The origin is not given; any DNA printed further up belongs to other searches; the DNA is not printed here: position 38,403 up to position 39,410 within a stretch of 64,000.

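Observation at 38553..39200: Fibritin (wac) C-terminus replaced by an SGNH/GDSL esterase-like domain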

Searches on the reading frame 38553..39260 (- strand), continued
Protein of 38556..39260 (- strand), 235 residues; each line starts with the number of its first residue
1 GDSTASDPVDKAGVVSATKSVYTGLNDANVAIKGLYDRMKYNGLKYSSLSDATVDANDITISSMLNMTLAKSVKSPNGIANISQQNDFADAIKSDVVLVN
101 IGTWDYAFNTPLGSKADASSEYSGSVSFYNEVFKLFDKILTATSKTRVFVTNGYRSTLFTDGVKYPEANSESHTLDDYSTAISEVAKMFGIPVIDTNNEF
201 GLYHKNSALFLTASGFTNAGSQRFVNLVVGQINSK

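Call 38: search_solved_structures(query=A2, max_evalue=0.01, show_alignments=2)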
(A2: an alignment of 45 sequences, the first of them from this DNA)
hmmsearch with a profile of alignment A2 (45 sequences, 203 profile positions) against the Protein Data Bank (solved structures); distinct sequences matched with E-value up to 0.01: 27.
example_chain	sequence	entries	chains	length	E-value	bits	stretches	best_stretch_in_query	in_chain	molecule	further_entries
3dc7_A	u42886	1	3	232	5.4e-30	107.2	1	9-202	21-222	Putative uncharacterized protein lp_3323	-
7bxd_A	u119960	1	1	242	1.2e-29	106.1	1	7-200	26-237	GDSL-like protein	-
3bzw_A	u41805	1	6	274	1.4e-25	92.8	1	4-199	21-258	Putative lipase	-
4q7q_A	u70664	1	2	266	8.9e-25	90.2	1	7-177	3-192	Lipolytic protein G-D-S-L family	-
8egr_K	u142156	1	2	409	2.4e-17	66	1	10-199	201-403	SGNH_hydro domain-containing protein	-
6v8i_AE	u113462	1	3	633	2.9e-16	62.4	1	10-193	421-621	Tail-Associated Lysin, gp59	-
7ddy_D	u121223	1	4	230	1.1e-12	50.7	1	11-199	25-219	G-D-S-L family lipolytic protein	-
4ppy_A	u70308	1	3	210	7.3e-08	35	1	8-202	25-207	Putative acylhydrolase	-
4nrd_A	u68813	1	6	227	3e-06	29.7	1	19-118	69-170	Uncharacterized protein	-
1yzf_A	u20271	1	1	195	5e-06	29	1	11-201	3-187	lipase/acylhydrolase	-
4iyj_A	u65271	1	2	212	1.3e-05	27.6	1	11-201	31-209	GDSL-like protein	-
9hi6_A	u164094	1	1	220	2.2e-05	26.9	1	10-201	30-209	FI6-focused design_04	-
4hf7_A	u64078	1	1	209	3.2e-05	26.4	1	8-202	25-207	Putative acylhydrolase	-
4oap_A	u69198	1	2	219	7.8e-05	25.1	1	27-196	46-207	Acetyl xylan esterase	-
5bn1_A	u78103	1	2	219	0.00011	24.6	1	27-196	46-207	Acetyl xylan esterase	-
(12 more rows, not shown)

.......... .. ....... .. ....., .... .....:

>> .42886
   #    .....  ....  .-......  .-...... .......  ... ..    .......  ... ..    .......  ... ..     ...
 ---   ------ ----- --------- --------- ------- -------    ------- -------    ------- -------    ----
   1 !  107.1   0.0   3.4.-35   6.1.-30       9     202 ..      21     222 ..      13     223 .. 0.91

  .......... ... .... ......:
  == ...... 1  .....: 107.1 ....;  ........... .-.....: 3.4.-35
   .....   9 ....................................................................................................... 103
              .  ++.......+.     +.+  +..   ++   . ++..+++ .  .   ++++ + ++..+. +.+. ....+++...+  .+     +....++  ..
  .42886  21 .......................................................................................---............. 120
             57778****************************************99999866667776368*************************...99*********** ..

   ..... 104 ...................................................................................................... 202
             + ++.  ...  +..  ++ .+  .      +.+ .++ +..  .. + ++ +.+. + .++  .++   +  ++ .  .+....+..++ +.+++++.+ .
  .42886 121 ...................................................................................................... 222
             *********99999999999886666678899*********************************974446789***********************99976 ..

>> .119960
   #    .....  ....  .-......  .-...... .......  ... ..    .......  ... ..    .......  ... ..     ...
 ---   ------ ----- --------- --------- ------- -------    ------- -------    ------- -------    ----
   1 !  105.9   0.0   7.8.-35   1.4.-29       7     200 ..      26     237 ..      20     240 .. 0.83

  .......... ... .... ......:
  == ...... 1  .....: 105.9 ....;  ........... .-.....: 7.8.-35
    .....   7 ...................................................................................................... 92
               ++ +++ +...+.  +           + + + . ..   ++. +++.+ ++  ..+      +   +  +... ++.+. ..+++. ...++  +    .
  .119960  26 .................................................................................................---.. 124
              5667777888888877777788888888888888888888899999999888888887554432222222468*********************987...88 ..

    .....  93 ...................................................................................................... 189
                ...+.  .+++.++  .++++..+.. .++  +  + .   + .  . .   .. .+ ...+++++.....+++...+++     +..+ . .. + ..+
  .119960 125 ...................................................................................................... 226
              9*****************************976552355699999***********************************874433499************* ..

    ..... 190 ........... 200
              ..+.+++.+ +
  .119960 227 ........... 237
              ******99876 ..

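Call 46: predict_structure(alignment_id=A2)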
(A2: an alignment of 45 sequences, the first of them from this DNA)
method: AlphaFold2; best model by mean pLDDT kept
length: 201 residues; sequences in the alignment: 45
mean_pLDDT: 94.4   pTM: 0.91
mean pLDDT of the five models: 94.4, 93.8, 93.6, 93.5, 93.4
residues with pLDDT >= 90: 174; 70-90: 26; 50-70: 1; < 50: 0
segments of 3 or more residues with pLDDT < 50: none
pLDDT, mean of each block of 10 residues (from residue 1): 85 95 93 96 94 96 97 96 97 97 92 96 87 95 98 98 94 92 95 96 91
secondary structure, 60 per line:
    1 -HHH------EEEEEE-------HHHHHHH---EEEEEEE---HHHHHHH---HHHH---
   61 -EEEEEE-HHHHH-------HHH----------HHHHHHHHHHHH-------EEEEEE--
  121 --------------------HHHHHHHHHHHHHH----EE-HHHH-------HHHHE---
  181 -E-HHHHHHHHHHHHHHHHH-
elements in order: E11-16 H24-30 E34-40 H44-50 H54-57 E62-67 H69-73 H94-105 E113-118 H141-154 H162-165 H173-176 H184-200

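Call 49: fold_search(model_id=the predicted structure, library=pdb)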
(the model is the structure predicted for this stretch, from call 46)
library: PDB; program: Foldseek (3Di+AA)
matches with E <= 10: 1446; with E <= 0.001: 70
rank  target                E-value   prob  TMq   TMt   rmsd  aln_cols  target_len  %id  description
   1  7bxd                  6.2e-12  1.00  0.79  0.73   3.5       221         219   17  Crystal structure of Ca_00815 (released 2021-04-21)
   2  3bzw_F                3.2e-10  1.00  0.76  0.64   7.2       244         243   17  Crystal structure of a putative lipase from Bacteroides thetaiotaomicron (released 2008-02-05)
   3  3bzw_A                4.4e-10  1.00  0.74  0.61   7.3       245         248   17  Crystal structure of a putative lipase from Bacteroides thetaiotaomicron (released 2008-02-05)
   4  3bzw_B                9.0e-10  1.00  0.78  0.65   7.2       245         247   17  Crystal structure of a putative lipase from Bacteroides thetaiotaomicron (released 2008-02-05)
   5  4q7q_A                1.4e-09  1.00  0.73  0.58   6.4       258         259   17  The crystal structure of a possible lipase from Chitinophaga pinensis DSM 2588 (released 2014-05-14)
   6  4q7q_B                4.2e-09  1.00  0.71  0.57   6.8       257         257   16  The crystal structure of a possible lipase from Chitinophaga pinensis DSM 2588 (released 2014-05-14)
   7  3dc7_C                5.1e-09  1.00  0.79  0.76   3.3       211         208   18  Crystal structure of the protein Q88SR8 from Lactobacillus plantarum. Northeast Structural Genomics consortium target  (released 2008-08-05)
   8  3dc7_B                1.3e-08  1.00  0.76  0.73   3.7       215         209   16  Crystal structure of the protein Q88SR8 from Lactobacillus plantarum. Northeast Structural Genomics consortium target  (released 2008-08-05)
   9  3dc7_A                2.0e-08  1.00  0.77  0.73   3.7       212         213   17  Crystal structure of the protein Q88SR8 from Lactobacillus plantarum. Northeast Structural Genomics consortium target  (released 2008-08-05)
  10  1yzf                  1.5e-07  1.00  0.63  0.64   4.2       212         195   16  Crystal structure of the lipase/acylhydrolase from Enterococcus faecalis (released 2005-04-12)
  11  4m8k_A                3.9e-07  1.00  0.62  0.59   5.2       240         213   14  Crystal structure of a putative GDSL-like lipase (BACUNI_00748) from Bacteroides uniformis ATCC 8492 at 1.90 A resolut (released 2013-08-28)
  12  4m8k_B                3.9e-07  1.00  0.60  0.57   5.4       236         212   14  Crystal structure of a putative GDSL-like lipase (BACUNI_00748) from Bacteroides uniformis ATCC 8492 at 1.90 A resolut (released 2013-08-28)
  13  5jd3_A                1.2e-06  1.00  0.63  0.59   6.3       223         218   15  Crystal structure of LAE5, an alpha/beta hydrolase enzyme from the metagenome of Lake Arreo, Spain (released 2016-05-04)
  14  4iyj_B                1.6e-06  1.00  0.65  0.63   6.4       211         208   14  Crystal structure of a putative acylhydrolase (BACUNI_03406) from Bacteroides uniformis ATCC 8492 at 1.37 A resolution (released 2013-03-06)
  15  4nrd_A                2.1e-06  1.00  0.61  0.59   5.1       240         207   10  Crystal structure of a putative GDSL-like lipase (BACOVA_04955) from Bacteroides ovatus ATCC 8483 at 2.10 A resolution (released 2013-12-25)
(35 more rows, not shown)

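Call 50: search_dna_similar(query=P0020, collection=phages, mode=protein, max_rows=15)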
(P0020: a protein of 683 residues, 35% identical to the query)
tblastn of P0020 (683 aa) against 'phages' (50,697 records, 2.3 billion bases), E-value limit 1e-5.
Records with a match: 130; places in all: 132; records where one place covers at least 80% of the query: 0.
Best place of each record, by identity: <60% 130.
By first word of the organism name: Acinetobacter 62; Staphylococcus 44; Klebsiella 7; Streptococcus 4; Proteus 2; Pseudoalteromonas 2; Clostridium 2; Bacteriophage 2; Bacteroides 1; Tegunavirus 1; and 3 more.
By host as written in the record: Acinetobacter baumannii 19; Staphylococcus aureus 14; - 14; Staphylococcus carnosus TM300 5; Klebsiella pneumoniae 3; Staphylococcus aureus ATCC BAA-44 3; Staphylococcus sp. 3; Acinetobacter baumannii (Acibaumc1) 3; and 48 more.
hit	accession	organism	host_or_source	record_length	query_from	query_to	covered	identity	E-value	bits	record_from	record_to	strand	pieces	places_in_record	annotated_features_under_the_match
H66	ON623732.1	Klebsiella phage S9a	Klebsiella pneumoniae CU616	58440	92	459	54%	27.8%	9e-17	91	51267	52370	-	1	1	tail fiber protein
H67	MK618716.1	Staphylococcus phage Sebago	Staphylococcus aureus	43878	92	472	56%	26.7%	6e-11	138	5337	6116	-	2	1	SGNH/GDSL hydrolase family protein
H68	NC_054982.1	Staphylococcus phage Sebago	Staphylococcus aureus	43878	92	472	56%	26.7%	6e-11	138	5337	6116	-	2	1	tail fiber protein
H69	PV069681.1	Staphylococcus phage vB_Sau_IS1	Staphylococcus aureus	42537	92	472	56%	26.7%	6e-11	138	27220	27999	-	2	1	neck protein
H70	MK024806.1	Proteus phage Mydo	Proteus mirabilis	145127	23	414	57%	25.2%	1e-10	72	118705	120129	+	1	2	hypothetical protein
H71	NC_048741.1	Proteus phage Mydo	Proteus mirabilis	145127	23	414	57%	25.2%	1e-10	72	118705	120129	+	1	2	tail fiber protein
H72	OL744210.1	Klebsiella phage vB_KvaS_F1M1D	Klebsiella variicola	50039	84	414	48%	27.4%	1e-12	78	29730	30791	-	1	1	putative tail fiber protein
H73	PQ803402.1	Klebsiella phage PIN1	Klebsiella pneumoniae AJ218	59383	84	414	48%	26.2%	2e-10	71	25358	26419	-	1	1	tail fiber protein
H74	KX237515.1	Klebsiella phage vB_KpnS_KpV522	Klebsiella pneumoniae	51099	84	414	48%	25.8%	3e-10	70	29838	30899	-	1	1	putative tail fiber protein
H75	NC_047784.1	Klebsiella phage vB_KpnS_KpV522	Klebsiella pneumoniae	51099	84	414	48%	25.8%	3e-10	70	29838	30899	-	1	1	tail fiber protein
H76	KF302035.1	Pseudoalteromonas phage HS6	Pseudoalteromonas sp. str. H100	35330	360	682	47%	26.1%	6e-16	88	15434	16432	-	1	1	record has no annotation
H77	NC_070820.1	Pseudoalteromonas phage HS6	Pseudoalteromonas sp. str. H100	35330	360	682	47%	26.1%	6e-16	88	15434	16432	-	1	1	SGNH/GDSL hydrolase family protein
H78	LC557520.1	Staphylococcus phage vB_SsapH-Golestan101-M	Staphylococcus saprophyticus 101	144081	391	683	43%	25.9%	8e-11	72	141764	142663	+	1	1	lipase acylhydrolase domain protein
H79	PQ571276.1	Bacteroides phage BS-TP3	Bacteroides salyersiae BG8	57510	379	673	43%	23.7%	7e-10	69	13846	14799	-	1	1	Lysophospholipase L1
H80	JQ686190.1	Staphylococcus phage G15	Staphylococcus aureus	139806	475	681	30%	33.6%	5e-17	92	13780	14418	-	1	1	putative lipase/acylhydrolase domain-containing protein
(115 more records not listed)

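Call 52: fold_search(model_id=the predicted structure, library=viral)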
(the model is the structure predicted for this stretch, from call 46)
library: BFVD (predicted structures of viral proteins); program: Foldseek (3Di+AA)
matches with E <= 10: 710; with E <= 0.001: 83
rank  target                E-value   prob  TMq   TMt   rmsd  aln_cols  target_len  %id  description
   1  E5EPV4                1.2e-26  1.00  0.92  0.31   1.6       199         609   47  Wac fibritin neck whiskers protein [Acinetobacter phage Acj9]
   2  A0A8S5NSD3            6.8e-11  1.00  0.78  0.16   3.7       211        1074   15  SGNH hydrolase [Podoviridae sp. ctrTt13]
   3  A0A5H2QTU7            4.1e-10  1.00  0.68  0.34   5.7       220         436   17  SGNH hydrolase-type esterase domain-containing protein [Clostridium phage CPD2]
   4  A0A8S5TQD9            5.3e-10  1.00  0.75  0.24   5.2       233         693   14  GDSL like Lipase Acylhydrolase [Siphoviridae sp. ctbbV81]
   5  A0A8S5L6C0            5.7e-10  1.00  0.73  0.24   4.4       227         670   18  GDSL like Lipase Acylhydrolase [Myoviridae sp. ctOoC8]
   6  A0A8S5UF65            1.5e-09  1.00  0.76  0.27   4.3       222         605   14  Hydrolase [Myoviridae sp. ctcyQ27]
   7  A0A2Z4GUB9            2.4e-09  1.00  0.78  0.26   3.5       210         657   13  (no name in the UniProt tables at hand)
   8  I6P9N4                1.3e-08  1.00  0.71  0.26   4.6       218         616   19  Lipase/acylhydrolase domain-containing protein [Staphylococcus phage G15]
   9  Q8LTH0                5.6e-08  1.00  0.73  0.28   4.1       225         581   15  SGNH hydrolase-type esterase domain-containing protein [Phietavirus pv187]
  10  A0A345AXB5            1.5e-07  1.00  0.71  0.17   4.3       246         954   16  (no name in the UniProt tables at hand)
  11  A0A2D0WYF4            5.0e-07  1.00  0.61  0.29   5.6       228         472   14  SGNH hydrolase-type esterase domain-containing protein [Clostridium phage CPS1]
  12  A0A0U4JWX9            5.3e-07  1.00  0.62  0.24   5.4       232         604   15  (no name in the UniProt tables at hand)
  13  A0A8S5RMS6            6.1e-07  1.00  0.68  0.24   5.7       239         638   13  Hydrolase [virus sp. ctEfN2]
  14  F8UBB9                6.5e-07  1.00  0.63  0.36   6.1       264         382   12  (no name in the UniProt tables at hand)
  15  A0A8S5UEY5            6.9e-07  1.00  0.81  0.33   3.4       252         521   11  Putative lipase [Myoviridae sp. ctGrV43]
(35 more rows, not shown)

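Call 65: get_annotated_region(hit=H36, flank=1300)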
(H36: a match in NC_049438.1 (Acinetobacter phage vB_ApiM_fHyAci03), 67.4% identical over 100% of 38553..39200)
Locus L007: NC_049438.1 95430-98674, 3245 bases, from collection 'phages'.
description: Acinetobacter phage vB_ApiM_fHyAci03, complete genome.
organism: Acinetobacter phage vB_ApiM_fHyAci03 (NCBI taxid 2269366)
taxonomy: Viruses; Duplodnaviria; Heunggongvirae; Uroviricota; Caudoviricetes; Straboviridae; Twarogvirinae; Lazarusvirus; Lazarusvirus fhyacithree
host: Acinetobacter pittii; source: -; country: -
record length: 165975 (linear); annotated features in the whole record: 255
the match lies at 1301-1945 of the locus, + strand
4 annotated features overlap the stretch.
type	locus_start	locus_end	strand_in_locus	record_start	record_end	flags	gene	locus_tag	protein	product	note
CDS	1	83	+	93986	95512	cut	-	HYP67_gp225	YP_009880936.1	tail collar fiber protein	Member of gp12-short_mid superfamily, collar superfamily and, S_tail_recep_bd superfamily. Similar to phage T4 Gp12.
CDS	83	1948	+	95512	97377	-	wac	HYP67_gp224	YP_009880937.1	fibritin neck whisker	Member of Fibritin_C superfamily; Wac fibritin neckwhiskers protein.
CDS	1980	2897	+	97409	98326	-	-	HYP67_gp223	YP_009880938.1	head-tail adaptor Ad2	Member of 13 superfamily. Similar to phage T4 Gp13.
CDS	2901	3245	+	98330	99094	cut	-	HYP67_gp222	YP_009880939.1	head closure Hc2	Member of T4_neck-protein superfamily. Similar to phage T4 Gp14.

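Call 66: get_annotated_region(hit=H49, flank=1300)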
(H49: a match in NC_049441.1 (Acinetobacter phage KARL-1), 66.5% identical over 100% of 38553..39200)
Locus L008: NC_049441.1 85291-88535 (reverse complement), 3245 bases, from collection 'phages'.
description: Acinetobacter phage KARL-1, complete genome.
organism: Acinetobacter phage KARL-1 (NCBI taxid 2301662)
taxonomy: Viruses; Duplodnaviria; Heunggongvirae; Uroviricota; Caudoviricetes; Straboviridae; Twarogvirinae; Lazarusvirus; Lazarusvirus karl
host: Acinetobacter baumannii; source: pond water; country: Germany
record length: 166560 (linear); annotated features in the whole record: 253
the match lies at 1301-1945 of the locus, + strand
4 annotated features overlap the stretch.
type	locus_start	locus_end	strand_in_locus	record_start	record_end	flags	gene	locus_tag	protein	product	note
CDS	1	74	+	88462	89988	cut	-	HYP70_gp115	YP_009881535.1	tail collar fiber protein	-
CDS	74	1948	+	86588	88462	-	-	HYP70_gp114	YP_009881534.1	fibritin neck whisker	-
CDS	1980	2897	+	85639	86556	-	-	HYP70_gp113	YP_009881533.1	head-tail adaptor Ad2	-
CDS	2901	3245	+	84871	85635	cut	-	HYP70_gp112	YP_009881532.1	head closure Hc2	-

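Call 67: get_annotated_region(hit=H43, flank=1300)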
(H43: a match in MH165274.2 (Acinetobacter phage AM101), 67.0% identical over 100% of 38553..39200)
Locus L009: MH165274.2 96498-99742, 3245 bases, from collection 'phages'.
description: Acinetobacter phage AM101, complete genome.
organism: Acinetobacter phage AM101 (NCBI taxid 2178927)
taxonomy: Viruses; Duplodnaviria; Heunggongvirae; Uroviricota; Caudoviricetes; Straboviridae; Twarogvirinae; Lazarusvirus; Lazarusvirus am101
host: Acinetobacter baumannii LUH 3712; source: water, river Moscow; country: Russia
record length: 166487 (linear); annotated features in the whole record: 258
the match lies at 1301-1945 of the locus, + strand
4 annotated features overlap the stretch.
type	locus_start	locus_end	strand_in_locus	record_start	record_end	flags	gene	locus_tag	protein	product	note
CDS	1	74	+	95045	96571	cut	-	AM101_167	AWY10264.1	short tail fibers protein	orf167; gp12, short tail fibers; 12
CDS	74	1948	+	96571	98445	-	-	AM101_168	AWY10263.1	fibritin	orf168; fibritin, C-terminal deacetilase domain; wac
CDS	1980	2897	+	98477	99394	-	-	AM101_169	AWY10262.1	neck protein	orf169; 13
CDS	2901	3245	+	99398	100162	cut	-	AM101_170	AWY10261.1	neck protein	orf170; 14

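Call 68: get_annotated_region(hit=H57, flank=1300)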
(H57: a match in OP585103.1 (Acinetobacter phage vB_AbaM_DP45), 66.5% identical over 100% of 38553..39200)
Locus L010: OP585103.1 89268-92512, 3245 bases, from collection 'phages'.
description: Acinetobacter phage vB_AbaM_DP45, complete genome.
organism: Acinetobacter phage vB_AbaM_DP45 (NCBI taxid 2985295)
taxonomy: Viruses; Duplodnaviria; Heunggongvirae; Uroviricota; Caudoviricetes; Straboviridae; Twarogvirinae; Lazarusvirus
host: Acinetobacter baumannii AB5; source: sewage water; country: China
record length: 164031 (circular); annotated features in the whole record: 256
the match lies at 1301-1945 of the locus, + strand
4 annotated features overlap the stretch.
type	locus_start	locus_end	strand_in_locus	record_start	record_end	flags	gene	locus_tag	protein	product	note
CDS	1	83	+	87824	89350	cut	-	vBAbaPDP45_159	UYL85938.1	tail collar fiber protein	-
CDS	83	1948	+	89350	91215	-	-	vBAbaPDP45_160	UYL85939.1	fibritin neck whiskers protein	-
CDS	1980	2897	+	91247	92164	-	-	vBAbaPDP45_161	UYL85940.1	head-tail adaptor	head-tail adaptor Ad2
CDS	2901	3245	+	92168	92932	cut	-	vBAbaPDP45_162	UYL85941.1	head closure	head closure Hc2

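Call 69: get_annotated_region(hit=H53, flank=1300)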
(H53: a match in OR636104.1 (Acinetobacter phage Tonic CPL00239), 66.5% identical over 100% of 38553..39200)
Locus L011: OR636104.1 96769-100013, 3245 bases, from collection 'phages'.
description: Acinetobacter phage Tonic CPL00239, complete genome.
organism: Acinetobacter phage Tonic CPL00239 (NCBI taxid 3090777)
taxonomy: Viruses; Duplodnaviria; Heunggongvirae; Uroviricota; Caudoviricetes; Straboviridae
host: Acinetobacter baumannii NCTC 13240; source: wastewater; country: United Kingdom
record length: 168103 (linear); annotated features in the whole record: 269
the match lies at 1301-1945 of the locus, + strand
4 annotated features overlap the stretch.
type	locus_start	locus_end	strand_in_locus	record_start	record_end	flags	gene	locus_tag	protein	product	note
CDS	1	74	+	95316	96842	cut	-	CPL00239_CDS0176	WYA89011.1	tail collar fiber protein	-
CDS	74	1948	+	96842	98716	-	-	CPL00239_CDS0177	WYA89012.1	fibritin neck whisker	-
CDS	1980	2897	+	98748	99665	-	-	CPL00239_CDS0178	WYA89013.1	head-tail adaptor Ad2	-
CDS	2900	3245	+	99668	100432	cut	-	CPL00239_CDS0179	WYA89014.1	head closure Hc2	-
